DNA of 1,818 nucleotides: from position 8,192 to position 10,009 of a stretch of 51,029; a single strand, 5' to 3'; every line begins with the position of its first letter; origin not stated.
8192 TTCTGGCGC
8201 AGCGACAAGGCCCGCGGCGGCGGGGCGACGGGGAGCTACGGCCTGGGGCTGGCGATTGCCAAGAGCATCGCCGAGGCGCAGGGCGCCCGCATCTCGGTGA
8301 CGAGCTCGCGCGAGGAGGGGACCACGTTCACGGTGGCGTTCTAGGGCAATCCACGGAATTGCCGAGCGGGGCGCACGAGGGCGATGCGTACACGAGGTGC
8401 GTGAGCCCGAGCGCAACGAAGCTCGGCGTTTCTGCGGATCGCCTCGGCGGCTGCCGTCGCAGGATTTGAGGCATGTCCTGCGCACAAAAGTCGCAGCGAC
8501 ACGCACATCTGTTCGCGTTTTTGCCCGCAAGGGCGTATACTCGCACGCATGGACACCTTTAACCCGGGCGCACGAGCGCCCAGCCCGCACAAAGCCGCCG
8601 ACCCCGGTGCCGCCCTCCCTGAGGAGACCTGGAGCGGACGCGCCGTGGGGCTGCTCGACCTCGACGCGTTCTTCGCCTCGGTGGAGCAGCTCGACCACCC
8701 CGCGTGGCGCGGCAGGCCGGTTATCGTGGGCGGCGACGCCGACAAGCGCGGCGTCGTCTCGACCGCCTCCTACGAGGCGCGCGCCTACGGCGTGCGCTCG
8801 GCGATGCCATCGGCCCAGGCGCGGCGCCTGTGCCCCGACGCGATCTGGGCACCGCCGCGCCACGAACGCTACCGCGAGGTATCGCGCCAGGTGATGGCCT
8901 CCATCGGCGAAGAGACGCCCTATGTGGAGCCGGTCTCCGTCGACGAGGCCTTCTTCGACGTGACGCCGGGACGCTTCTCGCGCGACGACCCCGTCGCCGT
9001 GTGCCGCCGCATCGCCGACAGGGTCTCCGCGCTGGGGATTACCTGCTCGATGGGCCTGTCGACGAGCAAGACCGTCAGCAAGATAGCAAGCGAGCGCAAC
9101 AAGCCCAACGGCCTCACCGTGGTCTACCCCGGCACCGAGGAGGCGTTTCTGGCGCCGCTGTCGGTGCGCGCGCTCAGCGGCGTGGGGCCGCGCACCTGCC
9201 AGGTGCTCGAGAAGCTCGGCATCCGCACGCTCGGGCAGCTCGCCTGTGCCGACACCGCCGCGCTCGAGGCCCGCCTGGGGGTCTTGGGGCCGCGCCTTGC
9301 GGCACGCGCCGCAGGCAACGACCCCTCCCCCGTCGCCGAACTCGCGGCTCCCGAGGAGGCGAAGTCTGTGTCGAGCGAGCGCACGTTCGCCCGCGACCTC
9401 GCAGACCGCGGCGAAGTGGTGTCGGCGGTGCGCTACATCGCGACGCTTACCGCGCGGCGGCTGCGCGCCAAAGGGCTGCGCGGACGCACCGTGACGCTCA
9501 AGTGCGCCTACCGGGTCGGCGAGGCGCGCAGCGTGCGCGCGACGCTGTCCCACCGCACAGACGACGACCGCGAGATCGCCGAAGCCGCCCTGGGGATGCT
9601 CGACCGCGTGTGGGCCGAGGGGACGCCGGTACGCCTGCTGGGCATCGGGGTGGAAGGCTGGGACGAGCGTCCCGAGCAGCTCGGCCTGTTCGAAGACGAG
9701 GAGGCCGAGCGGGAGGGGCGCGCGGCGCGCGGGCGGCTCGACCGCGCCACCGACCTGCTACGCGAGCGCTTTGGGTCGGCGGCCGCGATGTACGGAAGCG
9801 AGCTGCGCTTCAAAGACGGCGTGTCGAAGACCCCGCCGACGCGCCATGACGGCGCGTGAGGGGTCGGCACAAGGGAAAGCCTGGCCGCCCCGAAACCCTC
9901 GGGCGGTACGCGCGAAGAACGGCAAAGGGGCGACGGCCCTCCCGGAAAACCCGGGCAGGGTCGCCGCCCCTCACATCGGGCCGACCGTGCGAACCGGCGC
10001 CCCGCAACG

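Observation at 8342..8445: Apparently undescribed ~105-nt TA-flanked inverted-repeat element family with compensatory base changes (reference copy)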

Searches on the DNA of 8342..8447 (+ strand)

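Call 41: build_rna_model(alignment_id=A1)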
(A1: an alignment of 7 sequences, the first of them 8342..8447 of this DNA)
Model R1 built from alignment A1 (7 sequences, 117 columns); structure: RNAalifold consensus.
model positions 105; base pairs 30; branch points 0; effective number of sequences 3.06; information 0.59 bits per position. Calibrated on 0.2 Mb of random sequence (short: E-values are rough).
structure used (alignment columns):
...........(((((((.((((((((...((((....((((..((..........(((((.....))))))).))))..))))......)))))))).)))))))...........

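Call 43: search_with_rna_model(model_id=R1, sources=[window, L008, L016, L017, L020, L034, L036, L037, L004, L005, L025, L029], max_evalue=1, show_alignments=0)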
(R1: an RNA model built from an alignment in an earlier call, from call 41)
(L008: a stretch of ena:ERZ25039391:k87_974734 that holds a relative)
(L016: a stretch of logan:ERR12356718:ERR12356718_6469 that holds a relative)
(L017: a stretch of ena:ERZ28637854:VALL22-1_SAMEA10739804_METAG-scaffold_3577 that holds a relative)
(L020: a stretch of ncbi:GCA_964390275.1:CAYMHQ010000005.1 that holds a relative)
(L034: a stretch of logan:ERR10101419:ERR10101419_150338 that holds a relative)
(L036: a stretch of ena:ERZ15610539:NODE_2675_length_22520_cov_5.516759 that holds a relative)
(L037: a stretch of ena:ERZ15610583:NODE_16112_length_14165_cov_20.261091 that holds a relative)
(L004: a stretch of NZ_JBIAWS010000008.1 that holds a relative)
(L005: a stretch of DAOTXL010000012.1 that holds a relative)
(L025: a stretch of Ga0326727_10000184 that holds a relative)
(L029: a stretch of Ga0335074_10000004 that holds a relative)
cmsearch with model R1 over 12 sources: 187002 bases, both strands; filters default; matches with E-value up to 1: 16.
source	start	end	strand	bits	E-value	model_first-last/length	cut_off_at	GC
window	8342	8446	+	105.2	9.7e-26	1-105/105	no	0.67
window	50646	50751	+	94.3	8.9e-23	1-105/105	no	0.65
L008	9350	9455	-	94.3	8.9e-23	1-105/105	no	0.65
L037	11588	11692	-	93.6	1.4e-22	1-105/105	no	0.64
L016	1732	1836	-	89.8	1.5e-21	1-105/105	no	0.63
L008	4241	4355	-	72.6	7e-17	1-105/105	no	0.7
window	6935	7038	-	69.3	5.5e-16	1-105/105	no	0.73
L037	4255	4357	-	59.8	2.1e-13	1-105/105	no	0.65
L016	1837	1902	-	35.5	8.7e-07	37-105/105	5'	0.7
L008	6707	6806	-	30.6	1.9e-05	1-105/105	no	0.7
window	50646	50751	-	24.7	0.00073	1-105/105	no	0.65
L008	9350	9455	+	24.7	0.00073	1-105/105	no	0.65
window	35910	35950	-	16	0.17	30-73/105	no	0.85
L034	898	993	+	15.1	0.29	1-105/105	no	0.68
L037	3665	3720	+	14.9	0.33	23-83/105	no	0.75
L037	13726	13783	+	14.2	0.52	1-105/105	no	0.72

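Call 44: search_with_rna_model(model_id=R1, sources=[window, L008, L016, L037], max_evalue=1, filters=off, make_alignment=true)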
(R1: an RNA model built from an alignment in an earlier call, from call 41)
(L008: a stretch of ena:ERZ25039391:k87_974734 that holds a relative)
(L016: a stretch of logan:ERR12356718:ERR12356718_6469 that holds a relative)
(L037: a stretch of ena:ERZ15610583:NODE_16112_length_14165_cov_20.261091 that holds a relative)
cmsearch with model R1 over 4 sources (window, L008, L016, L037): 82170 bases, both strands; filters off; matches with E-value up to 1: 27.
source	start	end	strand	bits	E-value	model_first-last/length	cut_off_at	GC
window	8342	8446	+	105.2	4.3e-26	1-105/105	no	0.67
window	50646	50751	+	94.3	4e-23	1-105/105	no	0.65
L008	9350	9455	-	94.3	4e-23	1-105/105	no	0.65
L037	11588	11692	-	93.5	6.3e-23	1-105/105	no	0.64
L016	1732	1836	-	89.7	6.8e-22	1-105/105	no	0.63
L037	11694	11788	-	73.9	1.4e-17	1-105/105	no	0.62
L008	4241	4355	-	72.6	3.1e-17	1-105/105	no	0.7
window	6935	7038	-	69.3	2.4e-16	1-105/105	no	0.73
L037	4255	4357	-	59.8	9.5e-14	1-105/105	no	0.65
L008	6707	6806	-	30.5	8.5e-06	1-105/105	no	0.7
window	50646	50751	-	24.7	0.00032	1-105/105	no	0.65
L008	9350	9455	+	24.7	0.00032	1-105/105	no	0.65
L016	1871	1902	-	19.3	0.0094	37-69/105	no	0.66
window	8342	8446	-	19.2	0.01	1-105/105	no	0.67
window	50396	50456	+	17.9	0.023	1-105/105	no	0.7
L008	9645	9705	-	17.9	0.023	1-105/105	no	0.7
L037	13726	13783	-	17.8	0.025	1-105/105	no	0.72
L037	4255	4356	+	16.8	0.046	1-105/105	no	0.66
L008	2572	2667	+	15.3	0.12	1-105/105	no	0.69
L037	3665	3720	+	14.9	0.15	23-83/105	no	0.75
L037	13726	13783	+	14.2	0.23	1-105/105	no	0.72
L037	6844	6899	+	12.8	0.56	1-105/105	no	0.68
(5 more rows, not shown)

Alignment A2: 27 matches aligned to the model, 176 columns, each read 5' to 3' on its own strand. Consensus structure (alignment columns), stored with it:
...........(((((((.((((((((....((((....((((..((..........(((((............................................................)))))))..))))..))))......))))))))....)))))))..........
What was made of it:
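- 8342..8446 (+): Reference copy. It starts on the TA of the histidine-kinase TAG stop (8342-8344). The right terminus is decayed and has no terminal TA. CM 105.2 bits, E 4e-26 (call 44).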

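Call 48: search_with_rna_model(model_id=R1, sources=[L040, L041, L042, L038, L039, L035, L021, L018], max_evalue=0.1, filters=off)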
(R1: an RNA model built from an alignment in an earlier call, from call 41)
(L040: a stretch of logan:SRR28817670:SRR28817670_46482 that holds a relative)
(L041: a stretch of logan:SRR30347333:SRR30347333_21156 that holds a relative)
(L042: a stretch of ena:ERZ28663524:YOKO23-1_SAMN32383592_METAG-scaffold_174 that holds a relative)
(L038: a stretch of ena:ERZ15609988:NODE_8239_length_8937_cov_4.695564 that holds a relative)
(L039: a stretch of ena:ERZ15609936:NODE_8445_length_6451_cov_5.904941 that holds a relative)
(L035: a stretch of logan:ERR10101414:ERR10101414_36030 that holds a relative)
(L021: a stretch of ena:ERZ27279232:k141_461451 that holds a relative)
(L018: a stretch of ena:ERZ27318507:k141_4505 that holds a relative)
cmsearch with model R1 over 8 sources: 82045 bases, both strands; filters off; matches with E-value up to 0.1: 4.
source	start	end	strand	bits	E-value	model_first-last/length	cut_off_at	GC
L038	6359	6463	-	93.5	6.2e-23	1-105/105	no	0.64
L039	6337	6441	-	93.5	6.2e-23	1-105/105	no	0.64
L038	6465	6559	-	73.9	1.4e-17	1-105/105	no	0.62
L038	8497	8554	-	17.8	0.025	1-105/105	no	0.72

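Call 51: search_with_rna_model(model_id=R1, sources=[window, L008, L016, L037], max_evalue=0.00005, filters=off, make_alignment=true, show_alignments=0)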
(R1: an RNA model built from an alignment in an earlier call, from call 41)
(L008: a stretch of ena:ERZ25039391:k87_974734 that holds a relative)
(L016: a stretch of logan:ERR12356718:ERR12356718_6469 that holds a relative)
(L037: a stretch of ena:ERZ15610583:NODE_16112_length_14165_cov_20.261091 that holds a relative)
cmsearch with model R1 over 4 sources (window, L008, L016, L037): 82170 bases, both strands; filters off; matches with E-value up to 0.00005: 10.
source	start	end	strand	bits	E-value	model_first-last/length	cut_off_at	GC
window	8342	8446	+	105.2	4.3e-26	1-105/105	no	0.67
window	50646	50751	+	94.3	4e-23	1-105/105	no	0.65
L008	9350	9455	-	94.3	4e-23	1-105/105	no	0.65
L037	11588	11692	-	93.5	6.3e-23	1-105/105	no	0.64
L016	1732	1836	-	89.7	6.8e-22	1-105/105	no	0.63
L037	11694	11788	-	73.9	1.4e-17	1-105/105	no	0.62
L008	4241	4355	-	72.6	3.1e-17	1-105/105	no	0.7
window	6935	7038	-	69.3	2.4e-16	1-105/105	no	0.73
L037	4255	4357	-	59.8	9.5e-14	1-105/105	no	0.65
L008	6707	6806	-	30.5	8.5e-06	1-105/105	no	0.7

Alignment A3: 10 matches aligned to the model, 117 columns, each read 5' to 3' on its own strand. Consensus structure (alignment columns), stored with it:
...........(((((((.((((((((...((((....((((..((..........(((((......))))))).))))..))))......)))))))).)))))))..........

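Call 61: search_dna_similar(query=window:8342-8446:+, collection=plasmids, mode=distant, max_evalue=0.01)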
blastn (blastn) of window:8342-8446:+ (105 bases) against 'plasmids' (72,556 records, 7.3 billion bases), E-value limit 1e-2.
No match.

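Call 72: search_with_rna_model(model_id=R1, sources=[L043], max_evalue=0.1, filters=off, show_alignments=3)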
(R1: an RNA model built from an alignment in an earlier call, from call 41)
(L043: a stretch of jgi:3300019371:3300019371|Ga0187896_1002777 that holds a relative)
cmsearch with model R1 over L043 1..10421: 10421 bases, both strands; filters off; matches with E-value up to 0.1: 1.
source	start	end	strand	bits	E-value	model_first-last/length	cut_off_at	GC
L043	4399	4422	+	12.5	0.086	41-64/105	no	0.88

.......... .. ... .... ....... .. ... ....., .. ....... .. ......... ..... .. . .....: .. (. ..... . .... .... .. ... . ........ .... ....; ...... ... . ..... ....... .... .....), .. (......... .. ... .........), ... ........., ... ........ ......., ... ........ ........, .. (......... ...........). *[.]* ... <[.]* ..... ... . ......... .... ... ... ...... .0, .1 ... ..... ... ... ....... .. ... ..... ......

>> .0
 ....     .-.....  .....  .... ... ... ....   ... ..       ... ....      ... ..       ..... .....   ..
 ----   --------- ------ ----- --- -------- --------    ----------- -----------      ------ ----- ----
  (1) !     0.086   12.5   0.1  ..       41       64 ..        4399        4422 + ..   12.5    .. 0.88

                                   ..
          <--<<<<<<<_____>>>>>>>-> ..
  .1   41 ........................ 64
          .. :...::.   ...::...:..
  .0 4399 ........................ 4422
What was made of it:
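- Orientation is mixed, some copies are degenerate, and only 3 of about 10 related lineages carry the family (calls 43, 48, 72).
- Tried and rejected: Seven further relatives had no copies: L017, L020, L034/35, L036, L040, L041, L042 and L043 (calls 43, 48, 72).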

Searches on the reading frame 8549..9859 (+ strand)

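Call 11: search_protein_families(library=pfam, proteins=[window:8549-9859:+])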
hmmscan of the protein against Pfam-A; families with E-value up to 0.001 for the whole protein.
window:8549-9859:+ (436 aa): 2 families
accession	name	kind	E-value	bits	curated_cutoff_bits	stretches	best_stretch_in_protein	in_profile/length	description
PF00817.25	IMS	-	2e-45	154.8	23.2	1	36-182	1-148/148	impB/mucB/samB family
PF11799.13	IMS_C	-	7.3e-25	88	20.7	1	272-380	2-109/109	impB/mucB/samB family C-terminal domain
